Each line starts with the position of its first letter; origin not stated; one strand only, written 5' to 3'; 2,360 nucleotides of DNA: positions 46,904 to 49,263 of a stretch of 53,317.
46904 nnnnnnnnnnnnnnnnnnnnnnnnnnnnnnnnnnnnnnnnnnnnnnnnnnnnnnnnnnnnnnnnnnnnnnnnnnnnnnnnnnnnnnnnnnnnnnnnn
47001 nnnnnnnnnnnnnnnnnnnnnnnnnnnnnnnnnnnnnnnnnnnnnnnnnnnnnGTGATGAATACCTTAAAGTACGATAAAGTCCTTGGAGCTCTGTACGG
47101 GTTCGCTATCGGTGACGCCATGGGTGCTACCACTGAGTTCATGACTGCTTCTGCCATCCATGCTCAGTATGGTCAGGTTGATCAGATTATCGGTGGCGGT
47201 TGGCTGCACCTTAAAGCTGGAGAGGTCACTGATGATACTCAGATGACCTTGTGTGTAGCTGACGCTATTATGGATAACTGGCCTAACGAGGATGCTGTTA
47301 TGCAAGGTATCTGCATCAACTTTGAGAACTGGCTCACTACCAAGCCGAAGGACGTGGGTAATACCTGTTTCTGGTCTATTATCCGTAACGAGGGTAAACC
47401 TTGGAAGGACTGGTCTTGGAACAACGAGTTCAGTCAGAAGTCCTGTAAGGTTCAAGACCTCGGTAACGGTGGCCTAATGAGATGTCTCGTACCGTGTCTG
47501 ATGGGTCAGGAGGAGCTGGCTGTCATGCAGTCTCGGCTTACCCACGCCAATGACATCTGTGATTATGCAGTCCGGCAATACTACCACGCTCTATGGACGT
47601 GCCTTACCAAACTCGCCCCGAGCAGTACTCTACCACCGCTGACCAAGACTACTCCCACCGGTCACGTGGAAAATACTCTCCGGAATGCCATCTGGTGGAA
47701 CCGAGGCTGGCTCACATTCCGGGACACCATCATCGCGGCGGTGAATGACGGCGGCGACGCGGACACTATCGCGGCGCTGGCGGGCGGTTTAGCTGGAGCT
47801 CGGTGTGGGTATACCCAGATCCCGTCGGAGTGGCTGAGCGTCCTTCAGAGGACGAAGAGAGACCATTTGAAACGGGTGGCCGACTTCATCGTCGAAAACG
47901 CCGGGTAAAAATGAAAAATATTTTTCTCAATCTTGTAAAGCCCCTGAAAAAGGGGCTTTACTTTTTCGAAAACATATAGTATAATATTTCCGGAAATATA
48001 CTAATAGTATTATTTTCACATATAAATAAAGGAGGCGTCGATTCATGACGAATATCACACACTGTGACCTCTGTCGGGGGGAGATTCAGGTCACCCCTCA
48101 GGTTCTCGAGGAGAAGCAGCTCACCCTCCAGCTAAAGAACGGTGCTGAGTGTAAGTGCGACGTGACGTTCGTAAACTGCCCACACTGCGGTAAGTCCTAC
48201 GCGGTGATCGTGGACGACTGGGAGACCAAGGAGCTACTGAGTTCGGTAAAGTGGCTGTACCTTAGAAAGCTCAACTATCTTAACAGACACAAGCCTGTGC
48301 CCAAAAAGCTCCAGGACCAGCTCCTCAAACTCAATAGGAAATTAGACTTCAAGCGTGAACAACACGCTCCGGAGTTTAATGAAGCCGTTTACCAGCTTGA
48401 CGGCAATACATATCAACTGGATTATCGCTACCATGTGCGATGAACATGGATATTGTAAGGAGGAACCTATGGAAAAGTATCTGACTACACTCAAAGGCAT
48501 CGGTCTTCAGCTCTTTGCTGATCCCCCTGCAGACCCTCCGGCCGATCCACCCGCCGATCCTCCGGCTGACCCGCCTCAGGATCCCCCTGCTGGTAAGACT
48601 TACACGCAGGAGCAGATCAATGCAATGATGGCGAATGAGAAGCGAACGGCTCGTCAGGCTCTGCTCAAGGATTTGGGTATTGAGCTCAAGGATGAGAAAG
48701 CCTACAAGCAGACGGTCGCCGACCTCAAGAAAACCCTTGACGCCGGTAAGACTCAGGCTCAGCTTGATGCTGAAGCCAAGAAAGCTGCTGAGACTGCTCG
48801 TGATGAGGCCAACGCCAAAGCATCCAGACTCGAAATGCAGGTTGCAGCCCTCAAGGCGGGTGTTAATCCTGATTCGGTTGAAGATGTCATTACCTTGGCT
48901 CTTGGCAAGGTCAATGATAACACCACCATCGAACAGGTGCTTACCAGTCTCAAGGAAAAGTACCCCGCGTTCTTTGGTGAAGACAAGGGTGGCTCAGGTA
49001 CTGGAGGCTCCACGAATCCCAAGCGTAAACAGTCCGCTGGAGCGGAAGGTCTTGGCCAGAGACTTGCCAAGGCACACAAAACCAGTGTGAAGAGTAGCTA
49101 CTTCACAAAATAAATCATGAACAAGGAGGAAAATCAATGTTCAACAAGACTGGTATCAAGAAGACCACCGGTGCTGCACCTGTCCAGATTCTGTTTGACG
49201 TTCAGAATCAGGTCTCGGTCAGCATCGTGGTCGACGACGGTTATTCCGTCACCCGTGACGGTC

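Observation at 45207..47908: Virion-linked ADP-ribosyltransferase plus its own ADP-ribosylglycohydrolase: a writer/eraser pair inside the head module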

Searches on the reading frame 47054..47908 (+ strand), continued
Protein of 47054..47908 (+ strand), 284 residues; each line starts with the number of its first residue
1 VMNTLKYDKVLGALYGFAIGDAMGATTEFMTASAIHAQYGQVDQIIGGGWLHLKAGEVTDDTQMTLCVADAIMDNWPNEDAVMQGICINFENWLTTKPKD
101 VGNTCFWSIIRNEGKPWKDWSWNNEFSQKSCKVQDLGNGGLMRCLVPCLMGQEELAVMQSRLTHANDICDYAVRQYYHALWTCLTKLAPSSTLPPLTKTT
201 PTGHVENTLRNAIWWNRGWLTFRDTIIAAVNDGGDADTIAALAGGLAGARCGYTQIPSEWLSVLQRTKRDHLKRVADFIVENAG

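Call 36: search_protein_families(library=pfam, proteins=[L009:3379-7548:+, L009:1807-3366:+, L009:9260-9934:+, L010:5666-7861:+, L010:3807-5603:+, L011:4851-7892:+, L011:3748-4842:+, L011:8916-10160:+, L009:51-941:+], max_evalue=0.001)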
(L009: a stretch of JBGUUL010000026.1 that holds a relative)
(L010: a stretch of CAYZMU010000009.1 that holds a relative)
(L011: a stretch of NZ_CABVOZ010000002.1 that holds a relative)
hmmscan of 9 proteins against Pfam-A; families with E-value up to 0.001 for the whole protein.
L009:3379-7548:+ (1389 aa): 2 families
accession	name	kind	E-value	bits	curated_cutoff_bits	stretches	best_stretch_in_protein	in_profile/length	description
PF06152.16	Phage_min_cap2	-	5.3e-50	170.8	26.3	2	299-558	87-360/366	Phage minor capsid protein 2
PF03496.20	ADPrib_exo_Tox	-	1.2e-28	100.2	23.4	2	1215-1378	10-182/196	ADP-ribosyltransferase exoenzyme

L009:1807-3366:+ (519 aa): 1 family
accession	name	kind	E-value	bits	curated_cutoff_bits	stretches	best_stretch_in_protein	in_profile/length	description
PF05133.19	SPP1_portal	-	2.5e-23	83.2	25.5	1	47-479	32-411/416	Phage portal protein, SPP1 Gp6-like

L009:9260-9934:+ (224 aa): 1 family
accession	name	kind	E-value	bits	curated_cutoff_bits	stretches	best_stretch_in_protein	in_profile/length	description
PF06810.17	Phage_scaffold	-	6.8e-21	75.4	35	1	47-198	6-167/170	Phage capsid assembly scaffolding protein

L010:5666-7861:+ (731 aa): 5 families
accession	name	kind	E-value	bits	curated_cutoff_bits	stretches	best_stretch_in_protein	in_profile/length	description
PF14587.12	Glyco_hydr_30_2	-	1e-16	61.7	27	1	68-248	15-197/364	O-Glycosyl hydrolase family 30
PF00754.31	F5_F8_type_C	-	2.2e-14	54.1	28.2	1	539-646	6-118/127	F5/8 type C domain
PF00404.24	Dockerin_1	-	2.6e-14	53.6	22.9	1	673-727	2-57/57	Dockerin type I domain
PF02057.21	Glyco_hydro_59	-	5.2e-08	33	27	1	198-384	109-265/294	Glycosyl hydrolase family 59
PF22633.2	F5_F8_type_C_2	-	1.7e-07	32.2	27.8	1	551-637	1-90/91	NedA-like, galactose-binding domain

L010:3807-5603:+ (598 aa): 2 families
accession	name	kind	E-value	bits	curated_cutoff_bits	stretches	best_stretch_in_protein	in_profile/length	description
PF02690.20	Na_Pi_cotrans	-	5.1e-65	218.1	29.1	2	28-176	1-136/137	Na+/Pi-cotransporter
PF01895.24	PhoU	-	4.7e-23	81.8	23.5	2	368-451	3-87/89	PhoU domain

L011:4851-7892:+ (1013 aa): 6 families
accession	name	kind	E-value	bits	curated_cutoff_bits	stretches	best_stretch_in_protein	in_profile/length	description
PF18766.7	SWI2_SNF2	-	1.9e-44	152.4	26.7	1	265-474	1-192/221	SWI2/SNF2 ATPase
PF22679.2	T1R_D3-like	-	4.7e-42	144.5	27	1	542-710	2-157/158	Type I restriction enzyme subunit R domain 3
PF04851.21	ResIII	-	1.5e-32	113.2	22.5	1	261-429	3-163/164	Type III restriction enzyme, res subunit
PF04313.20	HSDR_N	-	1.2e-25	91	25.1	1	9-208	4-196/198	Type I restriction enzyme R protein N terminus (HSDR_N)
PF12008.13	EcoR124_C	-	3e-18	66.8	23.1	1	735-964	2-225/260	Type I restriction and modification enzyme - subunit R C terminal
PF00270.35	DEAD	-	1.8e-09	38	26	1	264-415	2-141/167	DEAD/DEAH box helicase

L011:3748-4842:+ (364 aa): 1 family
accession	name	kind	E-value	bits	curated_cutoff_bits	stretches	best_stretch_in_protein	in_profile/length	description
PF01420.25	Methylase_S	-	1.6e-37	129.8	22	2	194-347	3-162/168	Type I restriction modification DNA specificity domain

L011:8916-10160:+ (414 aa): 3 families
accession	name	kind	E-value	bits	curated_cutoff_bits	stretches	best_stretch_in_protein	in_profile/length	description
PF01595.25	CNNM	-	4.2e-53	180.1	28.4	1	11-188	2-181/181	Cyclin M transmembrane N-terminal domain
PF03471.22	CorC_HlyC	-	2.8e-19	69.4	27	1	338-413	2-79/81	Transporter associated domain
PF00571.33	CBS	-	3.4e-16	59.7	24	2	203-261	1-56/57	CBS domain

L009:51-941:+ (296 aa): 2 families
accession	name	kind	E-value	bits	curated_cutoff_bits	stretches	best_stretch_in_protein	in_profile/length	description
PF17288.8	Terminase_3C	-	4.3e-08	34.1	26.7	1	100-262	2-152/155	Terminase RNAseH like domain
PF17289.8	Terminase_6C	-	2.7e-06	27.9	22.6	1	113-262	20-151/155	Terminase RNaseH-like domain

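Call 39: search_dna_similar(query=window:47057-47908:+, collection=phages, mode=protein, max_evalue=0.00001, max_rows=30)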
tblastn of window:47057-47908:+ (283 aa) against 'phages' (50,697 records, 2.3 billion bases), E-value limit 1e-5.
Records with a match: 28; places in all: 28; records where one place covers at least 80% of the query: 4.
Best place of each record, by identity: <60% 28.
By first word of the organism name: Streptomyces 10; Salmonella 5; Erwinia 5; Rhodococcus 3; Bacillus 2; Serratia 2; Xanthomonas 1.
By host as written in the record: Streptomyces griseus ATCC 10137 9; Rhodococcus erythropolis RIA 643 3; Salmonella enterica subsp. enterica serovar Typhi 2; Bacillus megaterium str. ATCC 43725 2; Erwinia amylovora SNUABM_01 2; Serratia marcescens UCC2017 2; Salmonella enterica subsp. enterica serovar Typhimurium str. ATCC 14028 1; Salmonella 1; and 6 more.
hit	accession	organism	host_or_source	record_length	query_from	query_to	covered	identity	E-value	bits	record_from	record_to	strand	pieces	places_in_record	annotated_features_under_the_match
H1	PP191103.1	Salmonella phage PHA46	Salmonella enterica subsp. enterica ...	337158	5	280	98%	26.4%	8e-6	53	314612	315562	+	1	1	ADP-ribosylglycohydrolase | hypothetical protein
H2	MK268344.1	Salmonella phage Munch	Salmonella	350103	5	280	98%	26.4%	8e-6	53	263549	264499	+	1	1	ADP-ribosylglycohydrolase | ribosome_binding_site | hypothetical protein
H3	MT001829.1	Salmonella phage SE_PL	Salmonella enterica subsp. enterica ...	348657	5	280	98%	26.4%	9e-6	53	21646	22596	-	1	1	ADP-ribosylglycohydrolase family protein | hypothetical protein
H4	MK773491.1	Salmonella phage 7t3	Salmonella enterica subsp. enterica ...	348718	5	280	98%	26.4%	9e-6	53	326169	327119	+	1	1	ADP-ribosylglycohydrolase | hypothetical protein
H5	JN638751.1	Bacillus phage G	Bacillus megaterium str. ATCC 43725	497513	7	175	60%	40.2%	5e-30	124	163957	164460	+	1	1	234: gp234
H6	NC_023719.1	Bacillus phage G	Bacillus megaterium str. ATCC 43725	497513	7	175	60%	40.2%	5e-30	124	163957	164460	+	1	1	234: ADP-ribosylglycohydrolase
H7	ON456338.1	Streptomyces phage Stuff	Streptomyces griseus ATCC 10137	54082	1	179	63%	30.7%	1e-11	71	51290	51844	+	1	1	76: hydrolase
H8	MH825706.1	Streptomyces phage Microdon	Streptomyces scabiei RL-34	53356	1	179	63%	30.7%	4e-8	60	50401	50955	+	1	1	74: hydrolase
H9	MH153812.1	Rhodococcus phage Grayson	Rhodococcus erythropolis RIA 643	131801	10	163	54%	35.6%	2e-7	58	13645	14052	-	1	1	42: hypothetical protein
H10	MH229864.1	Streptomyces phage UNTPL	Streptomyces griseus ATCC 10137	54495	1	179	63%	30.2%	3e-11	69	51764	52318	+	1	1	77: hydrolase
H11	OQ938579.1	Streptomyces phage Bogota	Streptomyces griseus ATCC 10137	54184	1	179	63%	30.2%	3e-11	69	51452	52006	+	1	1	77: hydrolase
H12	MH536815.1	Streptomyces phage Crosby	Streptomyces griseus ATCC 10137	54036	1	179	63%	30.2%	1e-7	59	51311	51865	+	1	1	78: hydrolase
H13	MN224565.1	Streptomyces phage Intolerant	Streptomyces griseus ATCC 10137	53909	1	179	63%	30.2%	8e-7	56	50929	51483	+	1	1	73: hydrolase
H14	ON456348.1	Streptomyces phage Marky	Streptomyces griseus ATCC 10137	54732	1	179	63%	30.1%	2e-11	70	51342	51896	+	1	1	78: hydrolase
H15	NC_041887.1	Rhodococcus phage Weasels2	Rhodococcus erythropolis RIA 643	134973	10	165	55%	33.3%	7e-7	56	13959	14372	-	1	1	ADP-ribosylglycohydrolase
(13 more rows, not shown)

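Call 43: find_related_loci(query=A1, collection=viral_contigs, flank=7000)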
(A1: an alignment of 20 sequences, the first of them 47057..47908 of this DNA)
Query A1 (283 aa) in viral_contigs; peptide patterns used: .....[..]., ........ (x = any residue, [..] = any of these).
189 stretches matched a pattern; 164 encode a relative of the query (tblastn E <= 1e-3); the best 80 are kept; 80 distinct loci.
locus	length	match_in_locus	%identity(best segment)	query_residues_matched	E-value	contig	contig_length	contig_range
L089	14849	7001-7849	92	1-283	1e-171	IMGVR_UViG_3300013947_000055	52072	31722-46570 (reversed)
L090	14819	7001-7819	58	1-278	1e-97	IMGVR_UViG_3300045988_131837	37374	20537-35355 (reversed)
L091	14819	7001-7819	58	1-278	3e-97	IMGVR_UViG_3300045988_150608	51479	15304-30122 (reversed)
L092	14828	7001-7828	54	1-281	5e-92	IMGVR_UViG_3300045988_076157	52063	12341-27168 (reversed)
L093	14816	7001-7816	53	5-281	3e-86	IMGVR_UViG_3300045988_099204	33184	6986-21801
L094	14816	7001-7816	56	5-281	7e-86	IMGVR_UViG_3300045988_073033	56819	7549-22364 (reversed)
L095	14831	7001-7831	52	1-280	3e-84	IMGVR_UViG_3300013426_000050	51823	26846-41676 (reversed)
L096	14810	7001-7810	48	7-280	7e-78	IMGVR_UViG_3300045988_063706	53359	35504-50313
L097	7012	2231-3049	47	4-282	2e-75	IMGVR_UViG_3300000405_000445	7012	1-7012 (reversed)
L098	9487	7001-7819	47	4-282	2e-75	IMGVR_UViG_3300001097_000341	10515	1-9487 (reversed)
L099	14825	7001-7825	49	6-280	2e-74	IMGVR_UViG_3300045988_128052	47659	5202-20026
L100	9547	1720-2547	46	4-281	3e-71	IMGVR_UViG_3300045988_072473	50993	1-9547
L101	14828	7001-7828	46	4-281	8e-71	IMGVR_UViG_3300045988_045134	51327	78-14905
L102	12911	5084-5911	46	4-281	8e-71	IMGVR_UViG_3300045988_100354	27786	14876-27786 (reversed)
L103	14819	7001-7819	58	1-278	5e-97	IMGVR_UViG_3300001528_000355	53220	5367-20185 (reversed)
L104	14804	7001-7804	44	7-281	1e-69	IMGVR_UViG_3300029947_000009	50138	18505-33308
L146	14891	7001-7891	36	7-281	1e-50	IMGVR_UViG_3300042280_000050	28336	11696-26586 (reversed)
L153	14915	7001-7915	34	11-282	1e-48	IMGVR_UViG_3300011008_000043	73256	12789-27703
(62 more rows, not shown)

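Call 72: search_protein_families(library=ncbifam, proteins=[window:47057-47908:+], max_evalue=0.01)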
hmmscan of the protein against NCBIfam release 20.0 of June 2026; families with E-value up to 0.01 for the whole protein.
window:47057-47908:+ (283 aa): 2 families
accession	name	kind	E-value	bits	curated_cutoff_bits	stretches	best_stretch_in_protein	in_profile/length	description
TIGR02662.1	dinitro_DRAG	equivalog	6.2e-54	183.2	337.05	2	8-174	4-164/287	ADP-ribosyl-[dinitrogen reductase] hydrolase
NF041672.1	ADPriboarghdlase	equivalog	7.4e-30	103.9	490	2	5-105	66-158/361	ADP-ribosylarginine hydrolase Tri1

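Call 73: search_protein_families(library=padloc, proteins=[window:47057-47908:+], max_evalue=0.01)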
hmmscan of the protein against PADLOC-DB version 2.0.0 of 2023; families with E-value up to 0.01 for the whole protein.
window:47057-47908:+ (283 aa): 0 families

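Call 103: search_protein_families(library=pfam, proteins=[L099:5956-6906:+, L099:5456-5857:+, L099:4737-5408:+, L104:5766-6662:+, L104:3578-4834:+, L104:7935-8600:+, L146:3994-5448:+, L146:6361-6744:+, L146:8491-9936:+, L153:6462-6956:+], max_evalue=0.001)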
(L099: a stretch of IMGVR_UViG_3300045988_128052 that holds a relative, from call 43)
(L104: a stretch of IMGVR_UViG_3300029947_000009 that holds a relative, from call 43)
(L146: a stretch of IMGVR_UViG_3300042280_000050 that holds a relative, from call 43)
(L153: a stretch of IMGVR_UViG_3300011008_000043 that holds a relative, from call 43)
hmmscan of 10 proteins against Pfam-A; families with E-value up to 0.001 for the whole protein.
L099:5956-6906:+ (316 aa): 1 family
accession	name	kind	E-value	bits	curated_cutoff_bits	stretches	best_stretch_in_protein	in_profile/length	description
PF06067.16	DUF932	-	8.2e-36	124.3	23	1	81-287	2-213/227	Domain of unknown function (DUF932)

L099:5456-5857:+ (133 aa): 0 families

L099:4737-5408:+ (223 aa): 1 family
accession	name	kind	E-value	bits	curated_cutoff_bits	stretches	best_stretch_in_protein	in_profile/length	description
PF07486.17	Hydrolase_2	-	1.9e-05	25.7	27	1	120-173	7-64/100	Cell Wall Hydrolase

L104:5766-6662:+ (298 aa): 1 family
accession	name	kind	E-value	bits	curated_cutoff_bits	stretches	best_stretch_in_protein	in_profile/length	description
PF06067.16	DUF932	-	1.3e-34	120.4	23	1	64-270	3-214/227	Domain of unknown function (DUF932)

L104:3578-4834:+ (418 aa): 0 families

L104:7935-8600:+ (221 aa): 2 families
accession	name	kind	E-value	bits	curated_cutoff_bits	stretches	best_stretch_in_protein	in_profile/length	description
PF23771.1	DUF7168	-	1.5e-17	64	25.5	1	56-175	10-131/140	Domain of unknown function (DUF7168)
PF10979.13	DUF2786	-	6.8e-16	58.4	23.9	1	6-44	2-40/40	Protein of unknown function (DUF2786)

L146:3994-5448:+ (484 aa): 3 families
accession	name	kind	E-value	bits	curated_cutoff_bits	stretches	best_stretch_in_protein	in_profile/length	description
PF01510.30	Amidase_2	-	1.4e-15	58.2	26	1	20-160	3-121/131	N-acetylmuramoyl-L-alanine amidase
PF05036.18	SPOR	-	1.5e-15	57.7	21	1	385-451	5-75/76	SPOR domain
PF01832.25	Glucosaminidase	-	1e-09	39.5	30.2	1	237-365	2-121/123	Mannosyl-glycoprotein endo-beta-N-acetylglucosaminidase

L146:6361-6744:+ (127 aa): 0 families

L146:8491-9936:+ (481 aa): 0 families

L153:6462-6956:+ (164 aa): 0 families

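Call 116: find_encoding_contigs(protein=P0110, flank=6000, max_places=2)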
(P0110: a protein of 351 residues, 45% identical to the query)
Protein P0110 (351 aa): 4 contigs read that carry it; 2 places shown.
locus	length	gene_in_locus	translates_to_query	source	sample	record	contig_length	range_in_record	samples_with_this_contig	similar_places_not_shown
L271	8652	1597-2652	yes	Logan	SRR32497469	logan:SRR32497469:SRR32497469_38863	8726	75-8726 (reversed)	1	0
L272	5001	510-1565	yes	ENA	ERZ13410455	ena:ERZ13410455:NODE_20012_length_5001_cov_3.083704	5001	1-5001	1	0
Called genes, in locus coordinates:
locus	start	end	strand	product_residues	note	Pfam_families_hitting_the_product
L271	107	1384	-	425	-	-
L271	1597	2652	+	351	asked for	PF03747:ADP_ribosyl_GH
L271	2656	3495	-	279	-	PF01541:GIY-YIG (faint)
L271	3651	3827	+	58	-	-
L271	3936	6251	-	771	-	PF13148:DUF3987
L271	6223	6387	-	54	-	-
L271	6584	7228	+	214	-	PF01381:HTH_3 (faint)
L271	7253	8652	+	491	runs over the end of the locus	?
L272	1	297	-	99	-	?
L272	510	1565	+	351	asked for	PF03747:ADP_ribosyl_GH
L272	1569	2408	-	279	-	PF01541:GIY-YIG (faint)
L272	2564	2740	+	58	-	-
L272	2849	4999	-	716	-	?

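Call 117: find_encoding_contigs(protein=P0081, flank=6000, max_places=2)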
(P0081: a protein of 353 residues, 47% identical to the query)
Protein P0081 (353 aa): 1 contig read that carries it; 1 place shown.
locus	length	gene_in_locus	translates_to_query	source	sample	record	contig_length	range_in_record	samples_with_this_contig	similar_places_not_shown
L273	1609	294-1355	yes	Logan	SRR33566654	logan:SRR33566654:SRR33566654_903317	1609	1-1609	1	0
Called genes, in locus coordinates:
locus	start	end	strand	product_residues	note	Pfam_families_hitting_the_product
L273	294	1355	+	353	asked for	PF03747:ADP_ribosyl_GH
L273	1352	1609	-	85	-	?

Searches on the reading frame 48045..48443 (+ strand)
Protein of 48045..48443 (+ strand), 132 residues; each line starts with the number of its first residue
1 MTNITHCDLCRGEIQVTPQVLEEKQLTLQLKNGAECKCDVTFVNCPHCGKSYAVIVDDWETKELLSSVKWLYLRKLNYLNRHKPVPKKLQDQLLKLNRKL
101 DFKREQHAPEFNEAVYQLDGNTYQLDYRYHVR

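Call 3: search_protein_families(library=pfam, proteins=[window:48045-48443:+], max_evalue=0.01)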
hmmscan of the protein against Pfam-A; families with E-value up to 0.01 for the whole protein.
window:48045-48443:+ (132 aa): 2 families
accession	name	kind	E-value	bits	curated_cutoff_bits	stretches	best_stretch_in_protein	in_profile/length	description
PF22995.2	C2CH-3rd_BIRD-IDD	-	0.0061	16.7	27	1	44-57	3-16/25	BIRD-IDD transcription factor, third C2HC zinc finger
PF14255.11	Cys_rich_CPXG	-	0.009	16.4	25.2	0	43-57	1-15/52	Cysteine-rich CPXCG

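Call 4: search_protein_families(library=phrogs, proteins=[window:48045-48443:+], max_evalue=0.001)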
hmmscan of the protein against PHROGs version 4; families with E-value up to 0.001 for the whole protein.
window:48045-48443:+ (132 aa): 1 family
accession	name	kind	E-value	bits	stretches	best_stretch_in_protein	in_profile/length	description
phrog_1315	-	unknown function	3.9e-07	31.3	1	2-105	4-96/108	-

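Call 37: search_dna_similar(query=window:48045-48443:+, collection=phages, mode=protein, max_evalue=0.001, max_rows=25)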
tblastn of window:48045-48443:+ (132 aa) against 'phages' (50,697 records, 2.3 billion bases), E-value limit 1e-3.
No match.

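Call 72: search_protein_families(library=ncbifam, proteins=[window:48045-48443:+], max_evalue=0.01)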
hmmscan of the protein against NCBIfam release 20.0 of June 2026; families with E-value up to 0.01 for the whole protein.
window:48045-48443:+ (132 aa): 0 families

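Call 73: search_protein_families(library=padloc, proteins=[window:48045-48443:+], max_evalue=0.01)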
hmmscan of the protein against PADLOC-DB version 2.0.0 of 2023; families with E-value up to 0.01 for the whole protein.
window:48045-48443:+ (132 aa): 0 families

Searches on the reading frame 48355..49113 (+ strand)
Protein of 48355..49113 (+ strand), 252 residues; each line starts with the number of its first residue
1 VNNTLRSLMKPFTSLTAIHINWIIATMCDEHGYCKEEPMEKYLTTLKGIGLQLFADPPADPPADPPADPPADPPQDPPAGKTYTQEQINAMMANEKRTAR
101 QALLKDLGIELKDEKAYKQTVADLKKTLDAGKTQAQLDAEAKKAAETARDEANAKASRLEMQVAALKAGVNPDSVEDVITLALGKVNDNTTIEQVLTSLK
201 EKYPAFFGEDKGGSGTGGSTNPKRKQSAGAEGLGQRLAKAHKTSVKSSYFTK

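Call 3: search_protein_families(library=pfam, proteins=[window:48355-49113:+], max_evalue=0.01)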
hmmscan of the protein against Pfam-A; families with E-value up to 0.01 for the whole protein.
window:48355-49113:+ (252 aa): 2 families
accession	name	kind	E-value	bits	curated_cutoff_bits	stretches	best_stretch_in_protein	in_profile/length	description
PF06810.17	Phage_scaffold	-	1.3e-08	35.4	35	1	83-223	11-164/170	Phage capsid assembly scaffolding protein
PF10123.14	Mu-like_Pro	-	0.007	16.4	25.2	1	86-207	141-276/330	Mu-like prophage I protein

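Call 4: search_protein_families(library=phrogs, proteins=[window:48355-49113:+], max_evalue=0.001)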
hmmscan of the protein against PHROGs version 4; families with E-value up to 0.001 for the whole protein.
window:48355-49113:+ (252 aa): 4 families
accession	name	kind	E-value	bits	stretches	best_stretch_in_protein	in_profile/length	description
phrog_2303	-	head and packaging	1e-28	101.7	1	49-224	9-197/219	head scaffolding protein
phrog_1793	-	head and packaging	8e-11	43.4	1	59-175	18-120/193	head scaffolding protein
phrog_172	-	head and packaging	8.7e-09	36.7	1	49-216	25-195/229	head scaffolding protein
phrog_194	-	head and packaging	0.00028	21.8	1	94-229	66-191/335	head scaffolding protein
